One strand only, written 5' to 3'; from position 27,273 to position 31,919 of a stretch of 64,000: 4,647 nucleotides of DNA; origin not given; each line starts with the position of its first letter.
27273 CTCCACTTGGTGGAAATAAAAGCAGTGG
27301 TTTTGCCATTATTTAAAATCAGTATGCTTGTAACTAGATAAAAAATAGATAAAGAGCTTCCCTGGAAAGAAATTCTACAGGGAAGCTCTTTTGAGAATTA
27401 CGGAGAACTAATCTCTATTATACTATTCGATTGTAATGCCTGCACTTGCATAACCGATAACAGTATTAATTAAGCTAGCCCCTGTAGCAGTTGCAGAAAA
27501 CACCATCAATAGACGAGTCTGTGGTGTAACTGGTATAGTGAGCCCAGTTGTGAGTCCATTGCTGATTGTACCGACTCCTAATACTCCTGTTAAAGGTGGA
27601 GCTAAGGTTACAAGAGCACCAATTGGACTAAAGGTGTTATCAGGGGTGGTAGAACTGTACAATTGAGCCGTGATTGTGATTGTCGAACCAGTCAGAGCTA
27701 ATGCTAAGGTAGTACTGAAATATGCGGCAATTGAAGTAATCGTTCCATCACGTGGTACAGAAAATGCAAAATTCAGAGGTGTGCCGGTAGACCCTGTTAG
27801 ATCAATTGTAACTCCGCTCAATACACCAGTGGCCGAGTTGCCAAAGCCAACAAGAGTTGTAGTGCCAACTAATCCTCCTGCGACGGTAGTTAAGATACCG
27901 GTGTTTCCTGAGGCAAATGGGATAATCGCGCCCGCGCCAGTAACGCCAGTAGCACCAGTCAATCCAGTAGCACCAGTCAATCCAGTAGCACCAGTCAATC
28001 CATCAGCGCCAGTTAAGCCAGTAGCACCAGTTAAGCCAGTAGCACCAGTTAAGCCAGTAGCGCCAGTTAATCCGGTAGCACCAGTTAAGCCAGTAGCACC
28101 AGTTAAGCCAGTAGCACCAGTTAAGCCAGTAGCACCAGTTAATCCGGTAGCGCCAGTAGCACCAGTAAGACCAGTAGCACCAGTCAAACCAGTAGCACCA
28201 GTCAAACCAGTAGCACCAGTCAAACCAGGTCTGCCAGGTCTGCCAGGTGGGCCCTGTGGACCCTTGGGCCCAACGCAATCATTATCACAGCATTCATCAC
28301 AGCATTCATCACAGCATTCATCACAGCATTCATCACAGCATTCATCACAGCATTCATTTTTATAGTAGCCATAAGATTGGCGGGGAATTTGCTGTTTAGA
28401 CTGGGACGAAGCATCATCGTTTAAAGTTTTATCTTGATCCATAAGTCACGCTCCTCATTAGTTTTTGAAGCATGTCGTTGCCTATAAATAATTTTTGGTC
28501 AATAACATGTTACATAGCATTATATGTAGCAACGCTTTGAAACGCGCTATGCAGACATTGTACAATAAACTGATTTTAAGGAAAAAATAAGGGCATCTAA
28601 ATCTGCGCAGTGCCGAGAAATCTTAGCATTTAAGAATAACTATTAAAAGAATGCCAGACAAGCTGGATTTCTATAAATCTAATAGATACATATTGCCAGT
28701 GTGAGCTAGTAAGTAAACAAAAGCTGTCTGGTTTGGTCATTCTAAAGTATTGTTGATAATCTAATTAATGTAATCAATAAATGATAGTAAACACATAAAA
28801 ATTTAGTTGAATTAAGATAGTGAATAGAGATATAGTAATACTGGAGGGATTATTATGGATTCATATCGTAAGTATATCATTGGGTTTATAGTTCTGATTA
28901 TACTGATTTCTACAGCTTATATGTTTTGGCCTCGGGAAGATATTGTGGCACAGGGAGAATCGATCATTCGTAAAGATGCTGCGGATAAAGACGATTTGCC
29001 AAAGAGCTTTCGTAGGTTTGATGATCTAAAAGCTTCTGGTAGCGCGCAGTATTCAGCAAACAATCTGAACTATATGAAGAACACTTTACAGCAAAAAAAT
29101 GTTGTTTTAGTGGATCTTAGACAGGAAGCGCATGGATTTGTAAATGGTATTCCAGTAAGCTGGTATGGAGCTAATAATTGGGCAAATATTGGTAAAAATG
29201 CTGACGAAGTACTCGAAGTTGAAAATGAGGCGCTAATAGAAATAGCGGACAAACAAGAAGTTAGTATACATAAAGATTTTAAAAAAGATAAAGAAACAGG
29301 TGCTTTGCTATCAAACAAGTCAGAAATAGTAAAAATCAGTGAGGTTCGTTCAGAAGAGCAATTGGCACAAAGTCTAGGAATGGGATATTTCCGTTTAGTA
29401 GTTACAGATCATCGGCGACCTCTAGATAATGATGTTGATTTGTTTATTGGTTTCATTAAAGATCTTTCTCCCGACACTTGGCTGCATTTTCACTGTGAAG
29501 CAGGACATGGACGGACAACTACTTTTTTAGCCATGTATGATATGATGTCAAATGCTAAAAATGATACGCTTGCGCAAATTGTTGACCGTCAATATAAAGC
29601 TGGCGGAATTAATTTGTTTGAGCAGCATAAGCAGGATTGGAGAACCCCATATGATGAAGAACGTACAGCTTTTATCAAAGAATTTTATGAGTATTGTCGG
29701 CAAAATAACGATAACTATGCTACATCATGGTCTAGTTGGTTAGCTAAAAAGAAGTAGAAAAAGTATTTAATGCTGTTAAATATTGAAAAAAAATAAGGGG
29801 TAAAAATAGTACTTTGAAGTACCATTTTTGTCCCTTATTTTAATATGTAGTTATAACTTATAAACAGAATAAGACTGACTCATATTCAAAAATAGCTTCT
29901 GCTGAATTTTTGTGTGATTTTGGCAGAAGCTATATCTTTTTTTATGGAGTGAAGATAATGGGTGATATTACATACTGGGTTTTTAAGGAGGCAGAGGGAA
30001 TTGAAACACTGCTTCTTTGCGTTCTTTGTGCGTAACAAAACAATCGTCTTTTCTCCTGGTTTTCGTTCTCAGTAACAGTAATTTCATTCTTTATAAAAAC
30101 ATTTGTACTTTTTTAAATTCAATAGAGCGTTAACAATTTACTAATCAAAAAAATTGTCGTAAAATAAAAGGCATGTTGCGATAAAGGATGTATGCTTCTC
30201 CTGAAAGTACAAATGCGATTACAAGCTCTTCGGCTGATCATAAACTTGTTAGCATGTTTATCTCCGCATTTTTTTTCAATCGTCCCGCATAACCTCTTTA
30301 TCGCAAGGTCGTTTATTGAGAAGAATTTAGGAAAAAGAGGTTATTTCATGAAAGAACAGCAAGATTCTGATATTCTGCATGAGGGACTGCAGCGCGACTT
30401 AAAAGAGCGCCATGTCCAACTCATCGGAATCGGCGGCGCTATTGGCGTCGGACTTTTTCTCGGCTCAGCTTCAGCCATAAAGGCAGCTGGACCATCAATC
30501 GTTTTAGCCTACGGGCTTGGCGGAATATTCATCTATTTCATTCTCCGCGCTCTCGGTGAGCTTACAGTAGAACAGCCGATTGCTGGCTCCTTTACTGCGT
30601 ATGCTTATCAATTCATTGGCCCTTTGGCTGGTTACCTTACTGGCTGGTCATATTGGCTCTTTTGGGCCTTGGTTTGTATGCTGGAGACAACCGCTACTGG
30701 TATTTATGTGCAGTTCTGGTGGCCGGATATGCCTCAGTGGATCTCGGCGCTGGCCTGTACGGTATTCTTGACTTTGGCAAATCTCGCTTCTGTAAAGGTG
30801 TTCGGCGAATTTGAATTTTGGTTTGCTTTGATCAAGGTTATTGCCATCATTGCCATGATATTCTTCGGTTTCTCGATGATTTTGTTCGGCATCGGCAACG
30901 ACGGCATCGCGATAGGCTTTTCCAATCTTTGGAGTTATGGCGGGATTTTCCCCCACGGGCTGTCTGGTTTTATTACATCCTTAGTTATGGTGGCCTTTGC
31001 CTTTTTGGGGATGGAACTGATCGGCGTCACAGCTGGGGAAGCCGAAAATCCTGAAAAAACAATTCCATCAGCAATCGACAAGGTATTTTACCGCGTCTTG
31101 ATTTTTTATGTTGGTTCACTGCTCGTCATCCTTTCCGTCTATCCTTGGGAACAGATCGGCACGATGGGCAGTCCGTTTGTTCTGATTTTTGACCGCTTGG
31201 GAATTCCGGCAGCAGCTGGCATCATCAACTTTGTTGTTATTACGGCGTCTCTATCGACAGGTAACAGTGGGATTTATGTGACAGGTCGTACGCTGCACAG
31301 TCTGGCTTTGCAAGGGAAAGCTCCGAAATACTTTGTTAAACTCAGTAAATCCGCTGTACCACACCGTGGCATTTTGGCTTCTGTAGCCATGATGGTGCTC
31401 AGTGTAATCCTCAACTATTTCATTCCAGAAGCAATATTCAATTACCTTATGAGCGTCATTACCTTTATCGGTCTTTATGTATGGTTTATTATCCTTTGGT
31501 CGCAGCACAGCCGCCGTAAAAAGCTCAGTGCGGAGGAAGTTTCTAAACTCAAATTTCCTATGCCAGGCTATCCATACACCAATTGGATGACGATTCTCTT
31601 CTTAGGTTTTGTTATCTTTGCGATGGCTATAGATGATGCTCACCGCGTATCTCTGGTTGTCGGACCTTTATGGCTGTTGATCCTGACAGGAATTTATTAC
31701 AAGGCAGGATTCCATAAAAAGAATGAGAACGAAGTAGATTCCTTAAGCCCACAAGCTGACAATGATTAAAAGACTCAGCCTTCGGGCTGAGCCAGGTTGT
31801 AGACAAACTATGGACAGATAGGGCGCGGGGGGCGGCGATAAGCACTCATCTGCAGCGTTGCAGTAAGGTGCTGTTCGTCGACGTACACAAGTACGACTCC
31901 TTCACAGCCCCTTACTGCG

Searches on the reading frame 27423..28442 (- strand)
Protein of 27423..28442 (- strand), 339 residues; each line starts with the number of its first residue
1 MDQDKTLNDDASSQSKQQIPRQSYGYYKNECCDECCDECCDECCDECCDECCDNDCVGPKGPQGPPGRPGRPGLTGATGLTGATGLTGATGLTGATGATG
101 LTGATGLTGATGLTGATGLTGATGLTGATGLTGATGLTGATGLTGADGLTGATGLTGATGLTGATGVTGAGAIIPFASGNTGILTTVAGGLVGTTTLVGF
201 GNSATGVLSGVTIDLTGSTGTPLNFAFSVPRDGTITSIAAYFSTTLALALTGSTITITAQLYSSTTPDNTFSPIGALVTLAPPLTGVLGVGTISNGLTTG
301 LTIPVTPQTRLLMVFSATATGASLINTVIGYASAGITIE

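Call 67: search_protein_families(library=pfam, proteins=[window:27423-28442:-], max_evalue=1e-8)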
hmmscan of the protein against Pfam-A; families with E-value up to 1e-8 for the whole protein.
window:27423-28442:- (339 aa): 1 family
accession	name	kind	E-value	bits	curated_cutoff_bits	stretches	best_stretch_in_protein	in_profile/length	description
PF01391.23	Collagen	-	1e-18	67.3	27.2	1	58-116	1-59/60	Collagen triple helix repeat (20 copies)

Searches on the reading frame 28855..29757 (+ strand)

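Call 67: search_protein_families(library=pfam, proteins=[window:28855-29757:+], max_evalue=1e-8)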
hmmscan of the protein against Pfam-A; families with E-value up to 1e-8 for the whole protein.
window:28855-29757:+ (300 aa): 1 family
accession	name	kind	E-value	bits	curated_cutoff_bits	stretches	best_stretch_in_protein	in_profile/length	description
PF14566.11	PTPlike_phytase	-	7.1e-32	111.1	27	1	86-231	1-157/158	Inositol hexakisphosphate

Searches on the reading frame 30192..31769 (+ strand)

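Call 58: search_protein_families(library=pfam, proteins=[window:30192-31769:+], max_evalue=0.00001)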
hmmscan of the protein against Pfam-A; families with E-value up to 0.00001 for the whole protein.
window:30192-31769:+ (525 aa): 2 families
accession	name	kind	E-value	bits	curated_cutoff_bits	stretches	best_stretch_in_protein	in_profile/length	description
PF00324.27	AA_permease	-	9.2e-121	404.2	24.6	1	74-506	1-462/470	Amino acid permease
PF13520.12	AA_permease_2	-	4e-37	128.6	27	1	78-485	9-411/427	Amino acid permease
